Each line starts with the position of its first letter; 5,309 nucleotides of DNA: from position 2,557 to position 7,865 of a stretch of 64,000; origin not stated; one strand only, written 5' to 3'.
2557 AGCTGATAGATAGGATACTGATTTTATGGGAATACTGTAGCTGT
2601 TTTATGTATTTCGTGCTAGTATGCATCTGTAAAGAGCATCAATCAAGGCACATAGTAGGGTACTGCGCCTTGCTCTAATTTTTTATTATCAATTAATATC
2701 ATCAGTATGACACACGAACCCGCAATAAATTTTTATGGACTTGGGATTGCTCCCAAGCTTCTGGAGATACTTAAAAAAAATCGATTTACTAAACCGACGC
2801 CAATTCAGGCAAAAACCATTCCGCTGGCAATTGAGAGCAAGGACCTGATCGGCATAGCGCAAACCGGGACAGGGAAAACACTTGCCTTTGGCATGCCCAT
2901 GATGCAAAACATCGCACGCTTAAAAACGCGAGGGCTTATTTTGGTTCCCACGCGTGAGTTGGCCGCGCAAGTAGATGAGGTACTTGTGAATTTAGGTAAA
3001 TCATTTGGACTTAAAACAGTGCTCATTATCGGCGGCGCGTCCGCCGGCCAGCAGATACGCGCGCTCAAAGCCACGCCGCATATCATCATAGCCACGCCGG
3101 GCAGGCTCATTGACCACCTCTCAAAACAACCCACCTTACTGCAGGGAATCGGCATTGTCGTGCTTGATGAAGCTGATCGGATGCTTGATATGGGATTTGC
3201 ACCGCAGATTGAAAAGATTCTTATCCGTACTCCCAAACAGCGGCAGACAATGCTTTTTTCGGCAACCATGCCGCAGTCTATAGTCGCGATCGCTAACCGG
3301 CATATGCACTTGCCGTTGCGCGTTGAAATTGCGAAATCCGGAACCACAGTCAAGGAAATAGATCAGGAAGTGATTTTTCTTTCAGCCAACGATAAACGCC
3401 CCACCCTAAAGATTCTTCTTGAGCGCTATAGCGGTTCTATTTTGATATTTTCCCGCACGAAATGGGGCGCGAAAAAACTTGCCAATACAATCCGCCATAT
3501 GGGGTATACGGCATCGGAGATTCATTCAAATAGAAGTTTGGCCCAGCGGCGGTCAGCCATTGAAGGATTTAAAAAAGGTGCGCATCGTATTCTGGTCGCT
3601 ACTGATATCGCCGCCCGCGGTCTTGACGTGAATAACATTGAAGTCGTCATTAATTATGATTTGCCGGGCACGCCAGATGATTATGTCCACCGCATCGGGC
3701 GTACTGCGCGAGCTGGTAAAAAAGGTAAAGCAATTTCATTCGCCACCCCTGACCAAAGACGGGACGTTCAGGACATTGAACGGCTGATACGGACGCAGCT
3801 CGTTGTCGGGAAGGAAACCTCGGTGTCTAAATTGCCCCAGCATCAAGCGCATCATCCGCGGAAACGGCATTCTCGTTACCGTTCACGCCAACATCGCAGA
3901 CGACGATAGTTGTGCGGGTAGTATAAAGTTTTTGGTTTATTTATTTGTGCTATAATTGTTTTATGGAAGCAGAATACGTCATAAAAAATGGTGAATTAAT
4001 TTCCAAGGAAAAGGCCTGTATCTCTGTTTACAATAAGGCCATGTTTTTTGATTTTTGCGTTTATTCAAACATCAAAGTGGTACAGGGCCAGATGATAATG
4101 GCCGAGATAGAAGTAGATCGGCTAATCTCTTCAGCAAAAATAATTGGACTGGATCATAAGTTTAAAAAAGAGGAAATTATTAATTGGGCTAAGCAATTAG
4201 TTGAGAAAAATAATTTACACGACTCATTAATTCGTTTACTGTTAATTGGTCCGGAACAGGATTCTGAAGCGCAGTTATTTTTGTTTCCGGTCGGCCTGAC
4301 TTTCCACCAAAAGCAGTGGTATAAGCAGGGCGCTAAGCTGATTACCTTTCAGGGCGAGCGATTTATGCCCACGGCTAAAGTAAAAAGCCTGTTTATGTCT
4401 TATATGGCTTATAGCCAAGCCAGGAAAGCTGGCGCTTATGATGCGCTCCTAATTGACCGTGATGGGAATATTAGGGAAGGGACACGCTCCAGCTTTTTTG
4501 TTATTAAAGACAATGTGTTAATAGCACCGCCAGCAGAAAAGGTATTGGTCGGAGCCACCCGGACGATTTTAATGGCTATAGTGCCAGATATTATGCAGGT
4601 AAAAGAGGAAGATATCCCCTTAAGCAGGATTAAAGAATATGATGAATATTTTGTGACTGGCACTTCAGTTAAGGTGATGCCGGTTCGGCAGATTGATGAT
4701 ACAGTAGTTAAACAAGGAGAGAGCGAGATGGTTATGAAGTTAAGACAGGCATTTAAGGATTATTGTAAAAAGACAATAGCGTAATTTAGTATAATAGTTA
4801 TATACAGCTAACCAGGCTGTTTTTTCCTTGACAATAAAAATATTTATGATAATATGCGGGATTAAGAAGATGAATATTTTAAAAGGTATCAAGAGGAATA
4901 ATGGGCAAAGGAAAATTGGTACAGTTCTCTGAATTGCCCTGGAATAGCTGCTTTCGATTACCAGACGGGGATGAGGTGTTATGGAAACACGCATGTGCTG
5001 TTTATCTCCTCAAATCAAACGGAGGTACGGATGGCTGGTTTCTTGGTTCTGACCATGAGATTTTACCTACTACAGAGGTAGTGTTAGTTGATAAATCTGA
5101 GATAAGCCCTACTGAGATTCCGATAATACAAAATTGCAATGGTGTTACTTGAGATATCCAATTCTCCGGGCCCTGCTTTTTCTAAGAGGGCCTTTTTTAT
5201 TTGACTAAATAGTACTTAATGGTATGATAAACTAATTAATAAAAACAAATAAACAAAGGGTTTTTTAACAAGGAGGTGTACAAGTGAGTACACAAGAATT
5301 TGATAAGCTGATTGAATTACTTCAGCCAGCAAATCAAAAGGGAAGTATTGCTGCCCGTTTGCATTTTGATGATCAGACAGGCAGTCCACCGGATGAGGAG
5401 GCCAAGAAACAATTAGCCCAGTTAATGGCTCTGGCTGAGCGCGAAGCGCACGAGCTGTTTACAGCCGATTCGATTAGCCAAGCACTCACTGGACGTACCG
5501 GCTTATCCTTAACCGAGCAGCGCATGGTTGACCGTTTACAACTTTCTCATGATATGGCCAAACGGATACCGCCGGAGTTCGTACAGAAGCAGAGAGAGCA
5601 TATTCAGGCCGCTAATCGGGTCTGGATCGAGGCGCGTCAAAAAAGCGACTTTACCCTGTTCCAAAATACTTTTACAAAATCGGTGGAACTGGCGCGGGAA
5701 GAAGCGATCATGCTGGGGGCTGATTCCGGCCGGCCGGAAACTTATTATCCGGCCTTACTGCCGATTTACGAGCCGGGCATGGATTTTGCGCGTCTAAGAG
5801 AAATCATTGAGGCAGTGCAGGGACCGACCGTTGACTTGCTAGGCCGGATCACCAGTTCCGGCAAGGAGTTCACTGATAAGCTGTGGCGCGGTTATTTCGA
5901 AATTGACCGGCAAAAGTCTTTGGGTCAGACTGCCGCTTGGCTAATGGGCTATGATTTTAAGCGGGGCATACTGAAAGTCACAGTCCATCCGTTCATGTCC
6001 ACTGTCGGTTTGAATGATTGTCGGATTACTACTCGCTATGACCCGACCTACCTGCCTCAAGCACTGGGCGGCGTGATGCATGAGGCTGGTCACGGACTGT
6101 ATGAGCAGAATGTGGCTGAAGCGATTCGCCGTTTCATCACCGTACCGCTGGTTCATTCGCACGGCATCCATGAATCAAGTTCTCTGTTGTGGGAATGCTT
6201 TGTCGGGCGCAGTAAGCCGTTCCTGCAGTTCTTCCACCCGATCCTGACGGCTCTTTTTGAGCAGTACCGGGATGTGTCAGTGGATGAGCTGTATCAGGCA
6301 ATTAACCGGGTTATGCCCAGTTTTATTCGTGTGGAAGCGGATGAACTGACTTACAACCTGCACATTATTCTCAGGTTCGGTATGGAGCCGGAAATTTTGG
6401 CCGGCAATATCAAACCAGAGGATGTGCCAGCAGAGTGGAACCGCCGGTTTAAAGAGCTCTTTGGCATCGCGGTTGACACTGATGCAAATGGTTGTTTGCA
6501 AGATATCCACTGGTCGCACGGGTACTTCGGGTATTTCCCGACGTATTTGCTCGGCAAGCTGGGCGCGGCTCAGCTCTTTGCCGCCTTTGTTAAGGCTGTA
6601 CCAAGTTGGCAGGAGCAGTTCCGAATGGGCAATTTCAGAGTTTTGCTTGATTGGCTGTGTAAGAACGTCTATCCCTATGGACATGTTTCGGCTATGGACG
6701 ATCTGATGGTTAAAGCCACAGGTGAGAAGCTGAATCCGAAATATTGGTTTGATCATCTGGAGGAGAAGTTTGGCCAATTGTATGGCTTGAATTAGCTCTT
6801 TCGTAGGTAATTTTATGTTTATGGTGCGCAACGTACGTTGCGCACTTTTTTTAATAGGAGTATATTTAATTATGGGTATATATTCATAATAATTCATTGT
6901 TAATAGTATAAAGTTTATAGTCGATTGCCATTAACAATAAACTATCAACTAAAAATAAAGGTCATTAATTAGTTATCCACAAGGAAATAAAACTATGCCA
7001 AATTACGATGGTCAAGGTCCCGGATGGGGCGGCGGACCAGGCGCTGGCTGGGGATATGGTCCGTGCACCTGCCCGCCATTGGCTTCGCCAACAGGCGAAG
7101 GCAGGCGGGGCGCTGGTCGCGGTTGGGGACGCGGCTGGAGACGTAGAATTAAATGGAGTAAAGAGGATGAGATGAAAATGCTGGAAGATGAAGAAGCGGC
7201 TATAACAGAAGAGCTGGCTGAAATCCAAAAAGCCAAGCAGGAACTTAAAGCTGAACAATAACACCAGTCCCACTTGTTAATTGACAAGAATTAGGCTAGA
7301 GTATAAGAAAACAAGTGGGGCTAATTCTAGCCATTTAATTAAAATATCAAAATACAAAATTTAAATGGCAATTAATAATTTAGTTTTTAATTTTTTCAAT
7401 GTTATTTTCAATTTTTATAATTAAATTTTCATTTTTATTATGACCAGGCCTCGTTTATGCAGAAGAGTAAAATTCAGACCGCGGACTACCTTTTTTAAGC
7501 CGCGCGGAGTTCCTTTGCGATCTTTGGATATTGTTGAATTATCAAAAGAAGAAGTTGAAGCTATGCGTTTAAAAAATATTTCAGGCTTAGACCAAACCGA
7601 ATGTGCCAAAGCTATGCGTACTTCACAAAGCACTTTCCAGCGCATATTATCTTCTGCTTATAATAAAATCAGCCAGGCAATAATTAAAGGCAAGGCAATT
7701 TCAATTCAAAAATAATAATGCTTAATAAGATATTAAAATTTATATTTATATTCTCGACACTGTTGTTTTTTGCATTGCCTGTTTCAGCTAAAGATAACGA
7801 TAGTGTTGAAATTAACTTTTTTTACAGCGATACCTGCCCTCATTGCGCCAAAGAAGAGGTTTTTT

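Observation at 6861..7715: Two paralogous DUF5320-like (Gly-rich + coiled coil) / DUF134 cassettes with conserved upstream and intergenic elements, each preceding metal/redox genes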

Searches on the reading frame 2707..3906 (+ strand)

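Call 84: search_protein_families(library=pfam, proteins=[window:2707-3906:+], max_evalue=0.0001)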
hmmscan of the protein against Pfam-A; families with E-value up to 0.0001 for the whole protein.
window:2707-3906:+ (400 aa): 3 families
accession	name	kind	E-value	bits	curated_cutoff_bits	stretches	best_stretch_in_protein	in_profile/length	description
PF00270.35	DEAD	-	1.3e-50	171.8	26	1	31-192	1-164/167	DEAD/DEAH box helicase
PF00271.37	Helicase_C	-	2.7e-29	102.1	23.5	1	235-337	8-110/110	Helicase conserved C-terminal domain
PF04851.21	ResIII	-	3.2e-07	30.8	22.5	1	50-189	29-163/164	Type III restriction enzyme, res subunit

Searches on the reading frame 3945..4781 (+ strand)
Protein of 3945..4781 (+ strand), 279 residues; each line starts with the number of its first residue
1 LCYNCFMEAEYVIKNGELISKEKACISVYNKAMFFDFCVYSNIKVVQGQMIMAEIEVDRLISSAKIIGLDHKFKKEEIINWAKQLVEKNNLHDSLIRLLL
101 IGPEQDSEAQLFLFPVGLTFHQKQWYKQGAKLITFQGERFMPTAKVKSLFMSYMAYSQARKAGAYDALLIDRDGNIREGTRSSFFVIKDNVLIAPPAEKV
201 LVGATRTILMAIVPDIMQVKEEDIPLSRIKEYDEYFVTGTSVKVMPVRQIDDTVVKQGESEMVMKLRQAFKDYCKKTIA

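Call 84: search_protein_families(library=pfam, proteins=[window:3945-4781:+], max_evalue=0.0001)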
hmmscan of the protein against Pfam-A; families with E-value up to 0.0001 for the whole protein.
window:3945-4781:+ (279 aa): 1 family
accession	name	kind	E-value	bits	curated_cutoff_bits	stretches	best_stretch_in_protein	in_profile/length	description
PF01063.24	Aminotran_4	-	1.3e-35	123.7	28.5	1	43-250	6-223/223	Amino-transferase class IV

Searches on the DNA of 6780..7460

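Call 59: search_rna_families(source=window, start=6780, end=7460, threshold=evalue, max_evalue=5)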
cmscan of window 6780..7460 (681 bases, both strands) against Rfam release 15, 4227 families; matches with E-value up to 5: 2.
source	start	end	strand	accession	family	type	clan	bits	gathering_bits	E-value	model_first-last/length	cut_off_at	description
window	7160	7211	+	RF01306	sR52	Gene; snRNA; snoRNA; CD-box;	-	17.5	50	0.39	1-60/60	no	Small nucleolar RNA sR52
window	7131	7222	-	RF02706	TeloSII_ncR30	Gene; sRNA;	-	11.7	86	3.9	1-226/226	no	TeloSII non coding RNA 30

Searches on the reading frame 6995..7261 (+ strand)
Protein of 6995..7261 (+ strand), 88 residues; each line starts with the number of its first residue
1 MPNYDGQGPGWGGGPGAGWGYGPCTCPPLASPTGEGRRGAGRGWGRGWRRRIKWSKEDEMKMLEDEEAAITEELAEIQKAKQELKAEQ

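Call 5: search_protein_families(library=pfam, proteins=[window:6995-7261:+], max_evalue=0.1)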
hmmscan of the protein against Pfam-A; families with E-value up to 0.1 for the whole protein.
window:6995-7261:+ (88 aa): 1 family
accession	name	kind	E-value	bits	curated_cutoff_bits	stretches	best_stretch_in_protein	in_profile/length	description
PF17253.7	DUF5320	-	5.1e-06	28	27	1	1-83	1-98/99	Family of unknown function (DUF5320)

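Call 73: search_protein_families(library=ncbifam, proteins=[window:6995-7258:+], max_evalue=0.01)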
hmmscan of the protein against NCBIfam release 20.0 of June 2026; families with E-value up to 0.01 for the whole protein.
window:6995-7258:+ (88 aa): 0 families

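Call 97: search_protein_families(library=padloc, proteins=[window:6995-7258:+], max_evalue=0.01)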
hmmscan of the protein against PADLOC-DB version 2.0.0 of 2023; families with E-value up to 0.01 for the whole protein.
window:6995-7258:+ (88 aa): 0 families

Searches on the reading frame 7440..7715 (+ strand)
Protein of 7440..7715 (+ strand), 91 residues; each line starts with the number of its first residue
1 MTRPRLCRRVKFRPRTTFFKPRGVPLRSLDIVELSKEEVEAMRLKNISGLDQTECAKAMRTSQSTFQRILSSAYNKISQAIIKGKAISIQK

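Call 5: search_protein_families(library=pfam, proteins=[window:7440-7715:+], max_evalue=0.1)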
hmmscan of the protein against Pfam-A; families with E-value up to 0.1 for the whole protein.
window:7440-7715:+ (91 aa): 5 families
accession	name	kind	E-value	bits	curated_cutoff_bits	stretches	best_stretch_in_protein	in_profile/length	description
PF02001.22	DUF134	-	6.2e-17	62.4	27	1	2-89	5-90/98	Protein of unknown function DUF134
PF20432.4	Xre-like-HTH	-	0.0033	18.1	25.8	1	43-70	17-43/63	Antitoxin Xre-like helix-turn-helix domain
PF07638.17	Sigma70_ECF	-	0.0089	16.4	21.1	1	33-80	135-182/185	ECF sigma factor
PF08281.18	Sigma70_r4_2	-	0.012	15.7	25.7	1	33-74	10-51/54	Sigma-70, region 4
PF13560.12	HTH_31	-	0.022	15.5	27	1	43-74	8-39/64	Helix-turn-helix domain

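Call 73: search_protein_families(library=ncbifam, proteins=[window:7440-7712:+], max_evalue=0.01)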
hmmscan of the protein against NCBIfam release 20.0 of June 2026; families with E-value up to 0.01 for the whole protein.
window:7440-7712:+ (91 aa): 4 families
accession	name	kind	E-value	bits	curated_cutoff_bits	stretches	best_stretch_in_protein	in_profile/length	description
NF003257.0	PRK04217.1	equivalog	1.2e-11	44.7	115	1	3-88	11-97/110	hypothetical protein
TIGR02937.1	sigma70-ECF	superfamily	1.9e-05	24.4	42.9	1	31-80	115-164/165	sigma-70 family RNA polymerase sigma factor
NF045541.1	scaf_prot_MCP2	exception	0.002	16.8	525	1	23-77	303-359/634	prohead protease/major capsid protein fusion protein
NF058625.1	sigma_PG0214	equivalog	0.0075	16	130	1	31-85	111-165/170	GFO_1088 family ECF-type sigma factor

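Call 97: search_protein_families(library=padloc, proteins=[window:7440-7712:+], max_evalue=0.01)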
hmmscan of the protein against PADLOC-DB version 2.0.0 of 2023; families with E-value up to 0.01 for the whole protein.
window:7440-7712:+ (91 aa): 1 family
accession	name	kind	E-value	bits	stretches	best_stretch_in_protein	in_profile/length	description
PDLC01851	CARF3--CARF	-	0.0062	14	1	33-79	209-254/279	-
